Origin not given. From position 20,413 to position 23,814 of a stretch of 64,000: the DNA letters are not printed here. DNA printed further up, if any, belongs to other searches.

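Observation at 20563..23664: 1034-aa protein with a 60-residue Pro/Thr/Ser linker next to two PMT-family GT-C enzymes: candidate O-glycosylated surface protein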

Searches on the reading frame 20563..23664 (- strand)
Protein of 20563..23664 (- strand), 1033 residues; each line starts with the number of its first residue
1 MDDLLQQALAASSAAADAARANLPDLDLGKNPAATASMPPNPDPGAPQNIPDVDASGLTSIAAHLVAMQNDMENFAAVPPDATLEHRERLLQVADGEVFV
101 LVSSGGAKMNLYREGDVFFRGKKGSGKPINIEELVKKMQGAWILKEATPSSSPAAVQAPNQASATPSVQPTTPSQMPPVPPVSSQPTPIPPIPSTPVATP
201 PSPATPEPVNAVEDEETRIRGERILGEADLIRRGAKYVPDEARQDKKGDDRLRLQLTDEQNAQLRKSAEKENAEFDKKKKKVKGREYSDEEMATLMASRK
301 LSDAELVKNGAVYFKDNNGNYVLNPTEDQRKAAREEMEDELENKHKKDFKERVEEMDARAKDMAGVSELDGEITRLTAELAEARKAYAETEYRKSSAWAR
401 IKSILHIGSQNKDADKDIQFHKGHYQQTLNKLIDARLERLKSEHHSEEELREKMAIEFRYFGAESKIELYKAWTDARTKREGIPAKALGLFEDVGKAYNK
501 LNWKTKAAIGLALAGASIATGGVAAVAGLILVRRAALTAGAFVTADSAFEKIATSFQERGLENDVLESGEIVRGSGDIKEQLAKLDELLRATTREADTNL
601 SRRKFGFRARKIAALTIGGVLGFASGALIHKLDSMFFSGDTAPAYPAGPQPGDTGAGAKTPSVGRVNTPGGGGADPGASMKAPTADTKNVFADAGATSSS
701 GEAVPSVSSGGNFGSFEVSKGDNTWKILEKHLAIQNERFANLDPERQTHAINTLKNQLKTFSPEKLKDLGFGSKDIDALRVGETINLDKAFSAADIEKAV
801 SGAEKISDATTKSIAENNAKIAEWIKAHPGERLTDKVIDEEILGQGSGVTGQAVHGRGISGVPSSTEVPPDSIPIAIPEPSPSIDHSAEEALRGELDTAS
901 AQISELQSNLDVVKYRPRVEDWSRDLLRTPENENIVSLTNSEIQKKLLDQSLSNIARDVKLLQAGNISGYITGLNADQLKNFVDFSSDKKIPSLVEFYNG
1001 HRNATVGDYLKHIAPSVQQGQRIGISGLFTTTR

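Call 6: search_protein_families(library=pfam, proteins=[window:20563-23664:-], max_evalue=0.01)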
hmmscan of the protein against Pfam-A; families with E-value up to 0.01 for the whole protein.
window:20563-23664:- (1033 aa): 0 families

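Call 7: search_protein_families(library=ncbifam, proteins=[window:20563-23664:-], max_evalue=0.01)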
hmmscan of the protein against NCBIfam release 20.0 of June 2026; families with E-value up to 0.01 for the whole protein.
window:20563-23664:- (1033 aa): 0 families

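Call 11: find_homologous_proteins(query=window:20563-23664:-, max_evalue=0.001)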
Query window:20563-23664:- (1033 aa): 3 proteins with E <= 0.001 among 8000 candidates.
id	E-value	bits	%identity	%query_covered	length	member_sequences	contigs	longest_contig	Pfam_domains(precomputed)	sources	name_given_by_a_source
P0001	0.0e+0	2274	100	100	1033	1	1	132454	-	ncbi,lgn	-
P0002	0.0e+0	1117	56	100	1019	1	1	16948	-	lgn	-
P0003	8.4e-39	152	29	66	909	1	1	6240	-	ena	-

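Call 14: find_encoding_contigs(protein=P0002, flank=10000, max_places=4)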
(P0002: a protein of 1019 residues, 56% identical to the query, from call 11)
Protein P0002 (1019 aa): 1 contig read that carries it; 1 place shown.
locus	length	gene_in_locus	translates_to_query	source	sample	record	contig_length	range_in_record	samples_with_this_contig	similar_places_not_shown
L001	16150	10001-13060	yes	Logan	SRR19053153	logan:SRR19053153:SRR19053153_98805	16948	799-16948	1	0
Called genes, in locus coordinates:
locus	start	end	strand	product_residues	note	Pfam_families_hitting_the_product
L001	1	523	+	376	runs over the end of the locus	PF13439:Glyco_transf_4, PF20706:GT4-conflict, PF00534:Glycos_transf_1, PF13692:Glyco_trans_1_4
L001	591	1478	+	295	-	PF13177:DNA_pol3_delta2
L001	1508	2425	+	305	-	PF08478:POTRA_1 (weak)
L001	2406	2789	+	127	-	-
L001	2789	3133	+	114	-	-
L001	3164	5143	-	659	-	PF02366:PMT, PF13231:PMT_2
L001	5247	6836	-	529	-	PF13231:PMT_2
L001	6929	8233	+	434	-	-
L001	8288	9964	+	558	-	-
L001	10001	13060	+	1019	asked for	-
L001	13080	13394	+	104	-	PF18908:DUF5663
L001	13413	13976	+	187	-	-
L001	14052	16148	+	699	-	?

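Call 15: find_encoding_contigs(protein=P0003, flank=10000, max_places=4)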
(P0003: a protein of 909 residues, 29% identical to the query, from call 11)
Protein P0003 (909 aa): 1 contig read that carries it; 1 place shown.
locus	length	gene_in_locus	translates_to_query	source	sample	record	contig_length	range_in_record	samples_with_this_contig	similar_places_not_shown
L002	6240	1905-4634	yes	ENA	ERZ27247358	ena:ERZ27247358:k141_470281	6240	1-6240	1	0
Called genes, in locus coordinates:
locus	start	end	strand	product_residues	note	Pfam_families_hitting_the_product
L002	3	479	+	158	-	?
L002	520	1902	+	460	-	-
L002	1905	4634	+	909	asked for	-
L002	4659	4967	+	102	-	PF18908:DUF5663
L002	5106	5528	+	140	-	-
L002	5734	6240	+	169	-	?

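Call 18: search_protein_families(library=phrogs, proteins=[window:20563-23664:-], max_evalue=0.01)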
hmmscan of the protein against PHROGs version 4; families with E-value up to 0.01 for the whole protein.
window:20563-23664:- (1033 aa): 0 families
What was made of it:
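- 20563..23664 (-): Target ORF, 1033 aa: a member of an uncharacterised, fast-evolving Patescibacteria membrane-protein family. No Pfam, NCBIfam or PHROG hit (calls 6, 7, 18).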

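Call 32: search_solved_structures(query=A1, max_evalue=1)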
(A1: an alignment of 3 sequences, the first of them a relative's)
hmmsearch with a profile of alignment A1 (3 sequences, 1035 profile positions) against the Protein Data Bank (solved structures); distinct sequences matched with E-value up to 1: 0.

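Call 37: search_protein_representatives(alignment_id=A1)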
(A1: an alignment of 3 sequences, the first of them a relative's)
Query: 3 sequences, 1035 profile positions. Proteins with E-value up to 0.001 (for the whole library): 650; up to 1e-10: 361; up to 1e-30: 89. The best 150 are listed.
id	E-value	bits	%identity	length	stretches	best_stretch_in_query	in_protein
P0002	0.0e+00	1870.4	-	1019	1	1-1035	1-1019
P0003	0.0e+00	1176.2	-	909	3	357-1034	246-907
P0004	4.8e-135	468.7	-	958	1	359-1035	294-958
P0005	4.3e-126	439.0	-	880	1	368-1035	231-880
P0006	6.5e-126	438.4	-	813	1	368-1035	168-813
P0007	4.4e-111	389.3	-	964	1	320-1035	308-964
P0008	2.1e-98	347.4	-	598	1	442-1034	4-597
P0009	1.3e-96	341.4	-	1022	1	364-1035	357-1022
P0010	5.4e-83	296.3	-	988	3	380-1034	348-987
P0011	1.0e-80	288.8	-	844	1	364-1035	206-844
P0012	3.9e-80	286.9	-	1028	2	345-1034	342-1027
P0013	1.7e-77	278.1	-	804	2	716-1034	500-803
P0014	3.7e-77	277.0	-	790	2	693-1034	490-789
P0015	3.2e-75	270.6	-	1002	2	715-1034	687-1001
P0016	8.5e-74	265.9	-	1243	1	323-1034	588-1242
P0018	8.3e-70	252.7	-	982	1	373-1035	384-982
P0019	1.9e-68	248.1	-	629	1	361-1033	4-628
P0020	3.4e-68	247.3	-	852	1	370-1033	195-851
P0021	5.0e-68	246.8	-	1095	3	715-1035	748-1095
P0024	1.8e-65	238.3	-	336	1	702-1035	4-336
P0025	2.5e-65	237.8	-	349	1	680-1035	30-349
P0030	2.6e-60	221.3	-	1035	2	360-848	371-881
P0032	5.6e-57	210.2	-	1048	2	338-1033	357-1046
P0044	2.3e-43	165.2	-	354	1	718-1035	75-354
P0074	1.7e-34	135.8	-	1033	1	371-853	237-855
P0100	1.1e-28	116.6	-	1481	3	369-628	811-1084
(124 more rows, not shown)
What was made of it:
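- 20563..23664 (-): The family has 650 representatives at E<=1e-3 (call 37).
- The exhaustive profile search finds 650 representatives, with matches over profile positions ~365-1035 (call 37).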

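Call 41: search_protein_families(library=pfam, alignment_id=A2, max_evalue=0.001)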
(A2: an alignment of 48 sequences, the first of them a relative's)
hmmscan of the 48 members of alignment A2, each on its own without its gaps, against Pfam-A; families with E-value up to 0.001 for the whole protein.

A. member 1, P0001 (1033 aa): 0 families

B. families by the number of members that match (of 48 scanned): 3 families
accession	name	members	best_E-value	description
PF00481.26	PP2C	1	4.3e-10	Protein phosphatase 2C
PF13672.11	PP2C_2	1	2e-09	Protein phosphatase 2C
PF06252.17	GemA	1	0.0002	Bacteriophage Mu, GemA protein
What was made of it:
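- No Pfam domain in 48 members, apart from one PP2C and one GemA hit (call 41).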

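Call 46: find_related_loci(query=A1, collection=genome_contigs, flank=10000)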
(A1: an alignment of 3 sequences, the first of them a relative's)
Query A1 (1033 aa) in genome_contigs; peptide patterns used: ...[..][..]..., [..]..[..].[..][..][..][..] (x = any residue, [..] = any of these).
182 stretches matched a pattern; 15 encode a relative of the query (tblastn E <= 1e-3); 15 distinct loci.
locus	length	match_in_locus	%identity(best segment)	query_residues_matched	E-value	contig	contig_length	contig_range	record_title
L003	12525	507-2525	30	339-1032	2e-59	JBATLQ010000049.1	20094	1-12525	MAG: Candidatus Moraniibacteriota bacterium isolate MFD10474_ilm_asm_bin3 k127_41282, whole genome shotgun sequence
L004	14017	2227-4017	27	373-1032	9e-46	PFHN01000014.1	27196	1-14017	MAG: Candidatus Moranbacteria bacterium CG_4_8_14_3_um_filter_41_13 CG_4_8_14_3_um_filter_scaffold_660_c, whole genome s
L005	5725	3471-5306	28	372-1024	1e-45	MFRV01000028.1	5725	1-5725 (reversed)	MAG: Candidatus Moranbacteria bacterium RIFCSPHIGHO2_01_FULL_54_31 rifcsphigho2_01_scaffold_43853, whole genome shotgun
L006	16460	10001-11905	29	369-1033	1e-44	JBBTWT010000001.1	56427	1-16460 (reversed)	MAG: Patescibacteria group bacterium isolate H32-bin019_1 H32_bin019_1_000000000001, whole genome shotgun sequence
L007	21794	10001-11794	28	373-1032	3e-45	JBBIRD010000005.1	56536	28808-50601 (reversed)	MAG: Candidatus Moraniibacteriota bacterium isolate SLS170214_bin_341 NODE_85_length_56536_cov_6.317700, whole genome sh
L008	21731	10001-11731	30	373-1033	8e-29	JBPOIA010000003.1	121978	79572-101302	MAG: Candidatus Moraniibacteriota bacterium isolate MAG_644 c_000000432242, whole genome shotgun sequence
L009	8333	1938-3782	25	376-1024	3e-27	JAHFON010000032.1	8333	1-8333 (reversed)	MAG: Candidatus Moraniibacteriota bacterium isolate nzgw504 NODE_10035_length_8334_cov_3.401437, whole genome shotgun se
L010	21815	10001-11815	25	372-1029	4e-27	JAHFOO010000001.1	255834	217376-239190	MAG: Candidatus Moraniibacteriota bacterium isolate nzgw505 NODE_25_length_255835_cov_4.951066, whole genome shotgun seq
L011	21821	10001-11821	24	368-856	2e-17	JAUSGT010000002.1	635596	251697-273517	MAG: Candidatus Moraniibacteriota bacterium isolate E14_metabat.bin.14 E14_k141_1001272, whole genome shotgun sequence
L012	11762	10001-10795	27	560-844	1e-16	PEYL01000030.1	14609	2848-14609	MAG: Candidatus Portnoybacteria bacterium CG08_land_8_20_14_0_20_40_83 CG08_land_8_20_14_0.20_scaffold_4594_c, whole gen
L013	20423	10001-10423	33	702-851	2e-16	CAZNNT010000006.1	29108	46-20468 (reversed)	MAG TPA_asm: uncultured Candidatus Saccharibacteria bacterium isolate SRP090828_co3_7 genome assembly, contig: NODE_222_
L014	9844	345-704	32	718-842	3e-12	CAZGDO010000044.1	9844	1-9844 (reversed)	MAG TPA_asm: uncultured Gammaproteobacteria bacterium isolate binchicken_co387_564 genome assembly, contig: NODE_9268_le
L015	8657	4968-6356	25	370-833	2e-11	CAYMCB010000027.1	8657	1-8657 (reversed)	MAG TPA_asm: uncultured Candidatus Saccharibacteria bacterium isolate binchicken_co265_335 genome assembly, contig: NODE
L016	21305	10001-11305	32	373-847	1e-9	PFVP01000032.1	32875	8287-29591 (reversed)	MAG: Candidatus Moranbacteria bacterium CG_4_9_14_3_um_filter_45_14 CG_4_9_14_3_um_filter_150_scaffold_909_c, whole geno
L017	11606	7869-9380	25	489-1014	7e-7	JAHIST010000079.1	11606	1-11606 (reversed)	MAG: Patescibacteria group bacterium isolate MM_PC_MetaG.mb.188 MM_PC_MetaG.mb.188_k141_1696922, whole genome shotgun se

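Call 70: find_related_loci(query=A8, collection=metagenome_contigs, flank=10000)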
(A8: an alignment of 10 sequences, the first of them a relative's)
Query A8 (1085 aa) in metagenome_contigs; peptide patterns used: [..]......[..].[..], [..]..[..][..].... (x = any residue, [..] = any of these).
119 stretches matched a pattern; 6 encode a relative of the query (tblastn E <= 1e-3); 5 distinct loci.
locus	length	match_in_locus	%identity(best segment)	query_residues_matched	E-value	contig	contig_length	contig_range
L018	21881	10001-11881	29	341-1073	4e-58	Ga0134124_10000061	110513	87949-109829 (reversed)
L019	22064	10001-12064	34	334-1083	1e-87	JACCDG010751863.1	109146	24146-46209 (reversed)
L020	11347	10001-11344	32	339-781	1e-42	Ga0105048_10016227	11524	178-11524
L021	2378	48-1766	47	651-1064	4e-37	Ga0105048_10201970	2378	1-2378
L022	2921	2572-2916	47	335-449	6e-24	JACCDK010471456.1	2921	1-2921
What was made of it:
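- Tried and rejected: It worked only with A1 and with a subfamily alignment (calls 46, 70).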

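Call 71: predict_structure(alignment_id=A6)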
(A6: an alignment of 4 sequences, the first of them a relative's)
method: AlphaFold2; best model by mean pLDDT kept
length: 1033 residues; sequences in the alignment: 4
mean_pLDDT: 46.0   pTM: 0.25
mean pLDDT of the five models: 46.0, 45.8, 44.5, 44.1, 39.0
residues with pLDDT >= 90: 0; 70-90: 170; 50-70: 177; < 50: 686
segments of 3 or more residues with pLDDT < 50: 1-5, 20-58, 75-81, 150-257, 271-313, 323-325, 359-433, 435-437, 440-442, 444-712, 845-944, 1016-1033
pLDDT, mean of each block of 10 residues (from residue 1): 47 57 35 28 30 39 68 50 66 75 80 81 75 74 68 30 28 30 33 33 31 41 40 34 32 40 53 46 43 44 41 52 51 54 54 53 42 43 41 37 34 39 46 50 47 41 39 38 35 34 34 30 27 30 28 28 29 37 39 33 29 25 25 25 27 26 26 27 26 25 26 67 82 84 84 85 81 74 82 85 79 77 73 65 48 32 25 26 28 29 26 29 36 41 52 67 56 57 58 63 64 51 36 32
secondary structure, 60 per line:
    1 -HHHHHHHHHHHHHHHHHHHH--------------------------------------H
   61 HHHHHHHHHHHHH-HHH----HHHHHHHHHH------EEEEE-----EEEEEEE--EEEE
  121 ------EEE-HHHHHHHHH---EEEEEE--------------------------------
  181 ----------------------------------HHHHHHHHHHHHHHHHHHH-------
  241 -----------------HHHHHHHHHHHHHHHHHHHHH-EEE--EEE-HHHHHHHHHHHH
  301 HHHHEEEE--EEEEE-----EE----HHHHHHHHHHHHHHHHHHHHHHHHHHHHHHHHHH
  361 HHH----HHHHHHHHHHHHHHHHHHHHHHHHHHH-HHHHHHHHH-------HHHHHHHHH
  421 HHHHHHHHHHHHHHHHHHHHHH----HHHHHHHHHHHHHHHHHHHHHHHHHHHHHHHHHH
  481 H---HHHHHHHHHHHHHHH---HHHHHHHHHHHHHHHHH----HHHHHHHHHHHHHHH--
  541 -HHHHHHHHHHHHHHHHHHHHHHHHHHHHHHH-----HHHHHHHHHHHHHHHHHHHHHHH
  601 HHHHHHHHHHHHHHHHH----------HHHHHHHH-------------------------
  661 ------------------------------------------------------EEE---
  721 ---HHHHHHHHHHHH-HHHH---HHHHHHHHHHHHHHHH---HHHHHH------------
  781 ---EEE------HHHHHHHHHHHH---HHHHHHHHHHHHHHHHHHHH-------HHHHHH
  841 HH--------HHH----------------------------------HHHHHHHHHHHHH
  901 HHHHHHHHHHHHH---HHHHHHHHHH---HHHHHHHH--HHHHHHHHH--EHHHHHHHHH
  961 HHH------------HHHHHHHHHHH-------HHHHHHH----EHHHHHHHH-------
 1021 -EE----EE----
elements in order (helices of 4 or more, strands of 3 or more residues): H2-21 H60-73 H82-91 E98-102 E108-114 E117-120 E127-129 H131-139 E143-148 H215-233 H258-278 E280-282 E285-287 H289-304 E305-308 E311-315 H327-363 H368-394 H396-404 H412-442 H447-481 H485-499 H503-519 H524-538 H542-572 H578-617 H628-635 E715-717 H724-735 H737-740 H744-759 H763-768 E784-786 H793-804 H808-827 H835-842 H888-913 H917-926 H930-937 H940-948 H952-963 H976-986 H994-1000 H1006-1013
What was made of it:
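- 23221..23412 (-): Small beta-rich N-terminal domain (aa ~85-148), predicted cytoplasmic. AF2 pLDDT 66-81 (call 71).
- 22150..23040 (-): Lys/Glu-rich helical region (aa 209-505). Its last ~140 residues (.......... ... YNKL) are the start of the conserved family core. Long helices in AF2 (call 71).
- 22030..22149 (-): Hydrophobic region 1 (aa 506-545): a Gly/Ala-rich stretch with a central Gly-Gly and Lys/Arg on both flanks; a likely helical hairpin or re-entrant membrane anchor. AF2 breaks the helix at aa 520-523 (call 71, low confidence).
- Checked: a small folded N-terminal domain, aa ~85-148, pLDDT 66-81 (call 71);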
